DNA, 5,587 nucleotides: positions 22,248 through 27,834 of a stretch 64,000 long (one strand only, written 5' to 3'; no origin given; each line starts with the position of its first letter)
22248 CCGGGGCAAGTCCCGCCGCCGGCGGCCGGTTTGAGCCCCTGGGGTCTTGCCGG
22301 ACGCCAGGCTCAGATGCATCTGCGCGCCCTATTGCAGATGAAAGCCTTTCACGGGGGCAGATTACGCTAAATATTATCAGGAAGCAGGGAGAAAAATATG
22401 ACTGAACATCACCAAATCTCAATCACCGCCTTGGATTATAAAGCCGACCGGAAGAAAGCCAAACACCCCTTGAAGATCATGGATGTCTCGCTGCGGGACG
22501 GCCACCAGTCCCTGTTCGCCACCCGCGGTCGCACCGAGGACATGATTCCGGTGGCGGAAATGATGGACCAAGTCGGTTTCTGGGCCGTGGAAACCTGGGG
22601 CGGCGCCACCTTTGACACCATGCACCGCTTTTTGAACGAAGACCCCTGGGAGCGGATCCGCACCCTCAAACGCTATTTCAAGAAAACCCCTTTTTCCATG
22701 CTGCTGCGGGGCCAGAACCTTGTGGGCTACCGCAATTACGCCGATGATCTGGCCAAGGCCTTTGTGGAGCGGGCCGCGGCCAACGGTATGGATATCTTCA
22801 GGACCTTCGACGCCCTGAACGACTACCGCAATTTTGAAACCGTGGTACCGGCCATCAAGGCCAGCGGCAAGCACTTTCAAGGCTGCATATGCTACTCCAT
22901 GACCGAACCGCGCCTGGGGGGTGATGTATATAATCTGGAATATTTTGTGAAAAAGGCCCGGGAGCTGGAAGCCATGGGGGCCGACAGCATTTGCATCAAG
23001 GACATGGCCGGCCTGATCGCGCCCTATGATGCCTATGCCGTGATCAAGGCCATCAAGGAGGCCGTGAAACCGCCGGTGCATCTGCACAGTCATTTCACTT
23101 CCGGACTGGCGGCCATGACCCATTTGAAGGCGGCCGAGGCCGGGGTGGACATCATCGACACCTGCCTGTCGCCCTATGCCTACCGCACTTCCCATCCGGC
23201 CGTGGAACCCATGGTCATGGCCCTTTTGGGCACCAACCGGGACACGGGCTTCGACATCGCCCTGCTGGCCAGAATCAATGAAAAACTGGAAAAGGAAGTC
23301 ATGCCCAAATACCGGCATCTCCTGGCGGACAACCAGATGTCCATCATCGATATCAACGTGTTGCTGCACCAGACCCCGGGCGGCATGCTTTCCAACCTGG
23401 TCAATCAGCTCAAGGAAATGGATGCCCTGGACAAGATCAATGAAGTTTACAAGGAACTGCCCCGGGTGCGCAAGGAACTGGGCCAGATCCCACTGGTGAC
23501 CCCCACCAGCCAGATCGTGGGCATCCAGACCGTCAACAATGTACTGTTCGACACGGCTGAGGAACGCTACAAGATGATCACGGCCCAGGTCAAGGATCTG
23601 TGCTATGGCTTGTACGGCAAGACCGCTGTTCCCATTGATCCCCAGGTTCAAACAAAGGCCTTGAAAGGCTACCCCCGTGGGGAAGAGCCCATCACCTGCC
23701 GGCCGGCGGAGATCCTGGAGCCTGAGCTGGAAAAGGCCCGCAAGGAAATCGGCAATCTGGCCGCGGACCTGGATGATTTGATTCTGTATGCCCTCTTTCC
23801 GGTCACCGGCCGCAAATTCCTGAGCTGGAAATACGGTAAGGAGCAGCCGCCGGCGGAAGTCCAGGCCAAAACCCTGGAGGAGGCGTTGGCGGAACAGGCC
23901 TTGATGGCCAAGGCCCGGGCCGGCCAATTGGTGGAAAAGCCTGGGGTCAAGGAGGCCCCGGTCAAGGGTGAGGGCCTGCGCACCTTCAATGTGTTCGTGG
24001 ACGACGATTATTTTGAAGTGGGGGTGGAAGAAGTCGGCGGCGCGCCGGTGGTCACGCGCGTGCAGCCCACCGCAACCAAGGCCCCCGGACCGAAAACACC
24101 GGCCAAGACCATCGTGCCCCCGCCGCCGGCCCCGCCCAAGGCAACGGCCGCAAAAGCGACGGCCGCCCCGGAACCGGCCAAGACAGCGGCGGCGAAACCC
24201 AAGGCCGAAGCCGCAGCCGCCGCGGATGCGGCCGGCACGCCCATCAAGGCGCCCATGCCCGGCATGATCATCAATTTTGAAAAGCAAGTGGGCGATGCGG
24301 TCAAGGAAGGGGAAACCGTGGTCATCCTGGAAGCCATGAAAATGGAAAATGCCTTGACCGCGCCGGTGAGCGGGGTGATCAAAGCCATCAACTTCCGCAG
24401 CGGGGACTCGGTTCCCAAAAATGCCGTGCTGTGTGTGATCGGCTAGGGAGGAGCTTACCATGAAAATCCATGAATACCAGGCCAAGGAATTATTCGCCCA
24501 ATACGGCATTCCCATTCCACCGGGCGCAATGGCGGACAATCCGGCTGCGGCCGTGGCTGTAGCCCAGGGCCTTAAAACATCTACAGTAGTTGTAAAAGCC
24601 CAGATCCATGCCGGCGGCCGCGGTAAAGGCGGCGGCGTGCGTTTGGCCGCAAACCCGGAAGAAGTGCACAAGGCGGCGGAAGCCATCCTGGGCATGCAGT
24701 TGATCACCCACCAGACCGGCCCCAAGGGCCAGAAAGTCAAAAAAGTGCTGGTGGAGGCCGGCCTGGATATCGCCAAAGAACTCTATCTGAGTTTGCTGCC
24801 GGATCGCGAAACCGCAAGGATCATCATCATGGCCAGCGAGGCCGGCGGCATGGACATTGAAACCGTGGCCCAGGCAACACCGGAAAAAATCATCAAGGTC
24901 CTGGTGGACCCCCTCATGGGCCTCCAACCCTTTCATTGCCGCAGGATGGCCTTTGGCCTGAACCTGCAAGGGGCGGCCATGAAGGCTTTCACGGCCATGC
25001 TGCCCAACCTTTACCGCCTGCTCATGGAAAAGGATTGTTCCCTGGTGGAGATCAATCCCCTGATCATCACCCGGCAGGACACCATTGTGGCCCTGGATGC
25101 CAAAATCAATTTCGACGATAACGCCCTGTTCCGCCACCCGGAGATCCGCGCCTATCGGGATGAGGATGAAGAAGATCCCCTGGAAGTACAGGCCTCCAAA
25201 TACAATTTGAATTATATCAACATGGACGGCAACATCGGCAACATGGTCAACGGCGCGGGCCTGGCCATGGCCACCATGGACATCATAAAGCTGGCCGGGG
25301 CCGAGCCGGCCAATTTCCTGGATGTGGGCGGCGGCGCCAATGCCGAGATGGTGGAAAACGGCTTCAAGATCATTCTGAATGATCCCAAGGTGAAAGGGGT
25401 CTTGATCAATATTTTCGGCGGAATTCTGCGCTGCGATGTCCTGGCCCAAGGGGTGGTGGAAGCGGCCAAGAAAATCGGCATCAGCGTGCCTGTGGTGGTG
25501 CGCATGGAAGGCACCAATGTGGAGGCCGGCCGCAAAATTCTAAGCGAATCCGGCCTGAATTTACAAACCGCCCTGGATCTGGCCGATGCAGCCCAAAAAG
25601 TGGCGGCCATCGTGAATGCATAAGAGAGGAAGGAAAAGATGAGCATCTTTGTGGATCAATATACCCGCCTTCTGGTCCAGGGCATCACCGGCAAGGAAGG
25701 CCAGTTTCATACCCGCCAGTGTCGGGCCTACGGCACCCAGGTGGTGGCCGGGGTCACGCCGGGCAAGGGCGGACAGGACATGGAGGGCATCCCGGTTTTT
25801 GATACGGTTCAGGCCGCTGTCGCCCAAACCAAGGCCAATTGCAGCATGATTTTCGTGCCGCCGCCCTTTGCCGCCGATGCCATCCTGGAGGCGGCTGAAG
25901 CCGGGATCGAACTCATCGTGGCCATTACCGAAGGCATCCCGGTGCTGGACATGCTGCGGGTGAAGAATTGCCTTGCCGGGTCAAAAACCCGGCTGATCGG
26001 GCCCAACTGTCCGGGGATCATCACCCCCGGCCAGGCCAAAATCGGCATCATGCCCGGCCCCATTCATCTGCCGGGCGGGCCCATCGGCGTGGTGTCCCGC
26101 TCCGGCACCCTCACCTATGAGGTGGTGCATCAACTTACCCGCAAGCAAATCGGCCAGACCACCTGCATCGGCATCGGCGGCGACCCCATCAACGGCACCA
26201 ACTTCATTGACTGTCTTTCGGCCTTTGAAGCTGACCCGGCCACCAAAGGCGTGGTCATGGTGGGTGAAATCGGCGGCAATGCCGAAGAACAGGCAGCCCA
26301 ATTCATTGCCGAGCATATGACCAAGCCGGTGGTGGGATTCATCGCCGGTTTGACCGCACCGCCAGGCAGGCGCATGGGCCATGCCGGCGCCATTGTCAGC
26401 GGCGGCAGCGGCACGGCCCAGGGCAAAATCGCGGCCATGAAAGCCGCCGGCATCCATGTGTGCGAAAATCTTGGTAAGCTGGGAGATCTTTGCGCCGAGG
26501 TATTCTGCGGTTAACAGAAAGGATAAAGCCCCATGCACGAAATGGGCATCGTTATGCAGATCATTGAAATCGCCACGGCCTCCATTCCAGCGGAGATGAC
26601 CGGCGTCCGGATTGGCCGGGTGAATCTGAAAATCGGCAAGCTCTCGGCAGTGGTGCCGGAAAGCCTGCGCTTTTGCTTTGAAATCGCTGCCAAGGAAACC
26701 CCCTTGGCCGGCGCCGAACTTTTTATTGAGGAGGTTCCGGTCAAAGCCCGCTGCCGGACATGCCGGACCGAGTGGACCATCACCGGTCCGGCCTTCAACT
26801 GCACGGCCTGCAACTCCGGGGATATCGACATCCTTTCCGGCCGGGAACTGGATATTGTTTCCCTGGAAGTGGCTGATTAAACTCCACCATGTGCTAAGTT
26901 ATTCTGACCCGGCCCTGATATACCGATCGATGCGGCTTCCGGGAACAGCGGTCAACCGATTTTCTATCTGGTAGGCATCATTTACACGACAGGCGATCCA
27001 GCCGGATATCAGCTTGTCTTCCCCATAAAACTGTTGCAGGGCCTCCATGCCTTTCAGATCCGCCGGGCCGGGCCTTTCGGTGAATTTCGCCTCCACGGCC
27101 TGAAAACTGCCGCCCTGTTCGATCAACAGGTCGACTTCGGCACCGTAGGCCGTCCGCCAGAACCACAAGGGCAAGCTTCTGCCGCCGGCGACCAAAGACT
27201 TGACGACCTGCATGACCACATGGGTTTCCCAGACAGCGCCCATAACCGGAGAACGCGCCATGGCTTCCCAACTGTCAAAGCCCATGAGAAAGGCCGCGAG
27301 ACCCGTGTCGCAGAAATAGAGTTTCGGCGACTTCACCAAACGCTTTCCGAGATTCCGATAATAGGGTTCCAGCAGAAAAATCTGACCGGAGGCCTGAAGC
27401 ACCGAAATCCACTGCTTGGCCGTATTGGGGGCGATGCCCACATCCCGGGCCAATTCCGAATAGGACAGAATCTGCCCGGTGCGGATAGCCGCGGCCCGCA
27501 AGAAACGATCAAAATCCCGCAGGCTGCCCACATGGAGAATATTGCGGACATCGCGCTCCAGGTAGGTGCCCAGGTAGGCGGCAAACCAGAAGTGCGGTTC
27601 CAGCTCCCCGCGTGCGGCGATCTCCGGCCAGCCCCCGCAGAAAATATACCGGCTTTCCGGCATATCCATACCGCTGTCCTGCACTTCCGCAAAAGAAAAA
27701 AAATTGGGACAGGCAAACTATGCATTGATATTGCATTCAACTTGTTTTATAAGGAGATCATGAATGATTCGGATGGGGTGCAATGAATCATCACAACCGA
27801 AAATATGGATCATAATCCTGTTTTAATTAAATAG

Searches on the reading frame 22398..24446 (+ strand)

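Call 22: search_protein_families(library=pfam, proteins=[window:22398-24446:+], max_evalue=0.00001)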
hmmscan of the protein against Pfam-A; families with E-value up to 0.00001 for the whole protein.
window:22398-24446:+ (682 aa): 3 families
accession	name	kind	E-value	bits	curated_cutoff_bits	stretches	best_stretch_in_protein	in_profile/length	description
PF02436.23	PYC_OADA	-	1.4e-52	178.8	27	1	321-490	1-175/201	Conserved carboxylase domain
PF00364.28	Biotin_lipoyl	-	2.1e-17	63.2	22.1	1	615-681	2-73/73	Biotin-requiring enzyme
PF00682.25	HMGL-like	-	3.4e-17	63.1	29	1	25-294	2-257/260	HMGL-like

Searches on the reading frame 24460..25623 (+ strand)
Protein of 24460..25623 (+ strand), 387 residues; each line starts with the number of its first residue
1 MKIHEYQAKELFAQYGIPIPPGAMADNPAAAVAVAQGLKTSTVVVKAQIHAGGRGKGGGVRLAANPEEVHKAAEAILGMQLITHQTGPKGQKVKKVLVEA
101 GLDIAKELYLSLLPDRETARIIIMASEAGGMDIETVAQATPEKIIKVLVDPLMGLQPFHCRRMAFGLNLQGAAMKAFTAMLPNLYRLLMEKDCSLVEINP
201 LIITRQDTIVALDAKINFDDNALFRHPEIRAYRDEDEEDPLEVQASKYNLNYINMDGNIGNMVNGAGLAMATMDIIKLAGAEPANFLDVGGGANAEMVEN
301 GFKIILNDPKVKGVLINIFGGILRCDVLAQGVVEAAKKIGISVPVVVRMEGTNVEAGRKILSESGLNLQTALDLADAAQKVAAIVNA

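Call 22: search_protein_families(library=pfam, proteins=[window:24460-25623:+], max_evalue=0.00001)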
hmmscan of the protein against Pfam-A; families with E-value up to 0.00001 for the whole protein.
window:24460-25623:+ (387 aa): 4 families
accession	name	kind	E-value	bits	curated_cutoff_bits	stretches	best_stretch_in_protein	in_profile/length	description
PF08442.15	ATP-grasp_2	-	2.4e-77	259.6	29.5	1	2-202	1-201/202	ATP-grasp domain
PF00549.24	Ligase_CoA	-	2.5e-31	108.9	24.5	1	262-381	1-127/128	CoA-ligase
PF24948.1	Citrate_synth_N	-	7.7e-15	55.3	83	1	33-225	44-227/232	ATP-citrate synthase ATP-grasp domain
PF13549.11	ATP-grasp_5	-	3.3e-14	53.2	27.6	1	4-217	11-220/221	ATP-grasp domain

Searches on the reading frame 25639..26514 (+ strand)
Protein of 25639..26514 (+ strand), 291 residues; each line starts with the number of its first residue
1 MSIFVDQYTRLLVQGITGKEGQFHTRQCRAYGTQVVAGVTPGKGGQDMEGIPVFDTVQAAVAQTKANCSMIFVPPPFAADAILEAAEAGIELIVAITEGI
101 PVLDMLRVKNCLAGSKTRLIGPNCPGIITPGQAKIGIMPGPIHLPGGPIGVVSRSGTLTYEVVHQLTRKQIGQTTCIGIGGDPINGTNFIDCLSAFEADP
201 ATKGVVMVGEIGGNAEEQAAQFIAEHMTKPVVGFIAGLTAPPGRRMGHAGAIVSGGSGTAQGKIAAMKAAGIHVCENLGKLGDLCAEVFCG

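Call 22: search_protein_families(library=pfam, proteins=[window:25639-26514:+], max_evalue=0.00001)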
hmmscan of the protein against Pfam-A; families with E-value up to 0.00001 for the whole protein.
window:25639-26514:+ (291 aa): 3 families
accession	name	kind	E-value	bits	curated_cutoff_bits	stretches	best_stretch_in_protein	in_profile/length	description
PF02629.25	CoA_binding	-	5.4e-29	101.2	22.3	1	7-99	2-97/97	CoA binding domain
PF00549.24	Ligase_CoA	-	1.7e-25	90.1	24.5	1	152-271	1-126/128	CoA-ligase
PF13607.11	Succ_CoA_lig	-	6.4e-11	42.6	27.4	1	147-285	2-135/138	Succinyl-CoA ligase like flavodoxin domain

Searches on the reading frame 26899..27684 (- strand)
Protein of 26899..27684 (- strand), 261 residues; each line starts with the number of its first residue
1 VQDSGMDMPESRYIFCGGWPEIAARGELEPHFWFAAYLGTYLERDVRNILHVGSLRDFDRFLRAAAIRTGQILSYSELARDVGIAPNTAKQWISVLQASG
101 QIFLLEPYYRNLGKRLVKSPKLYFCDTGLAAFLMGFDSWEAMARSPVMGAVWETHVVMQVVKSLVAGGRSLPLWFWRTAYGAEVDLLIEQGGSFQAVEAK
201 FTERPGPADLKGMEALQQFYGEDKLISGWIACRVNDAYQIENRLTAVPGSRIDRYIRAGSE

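Call 87: search_protein_families(library=pfam, proteins=[window:26899-27684:-], max_evalue=0.0001)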
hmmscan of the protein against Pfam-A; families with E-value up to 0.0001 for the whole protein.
window:26899-27684:- (261 aa): 1 family
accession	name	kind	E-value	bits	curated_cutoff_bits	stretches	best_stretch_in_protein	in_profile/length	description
PF13635.12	DUF4143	-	7.2e-43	146.5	28.1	1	43-201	1-159/160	Domain of unknown function (DUF4143)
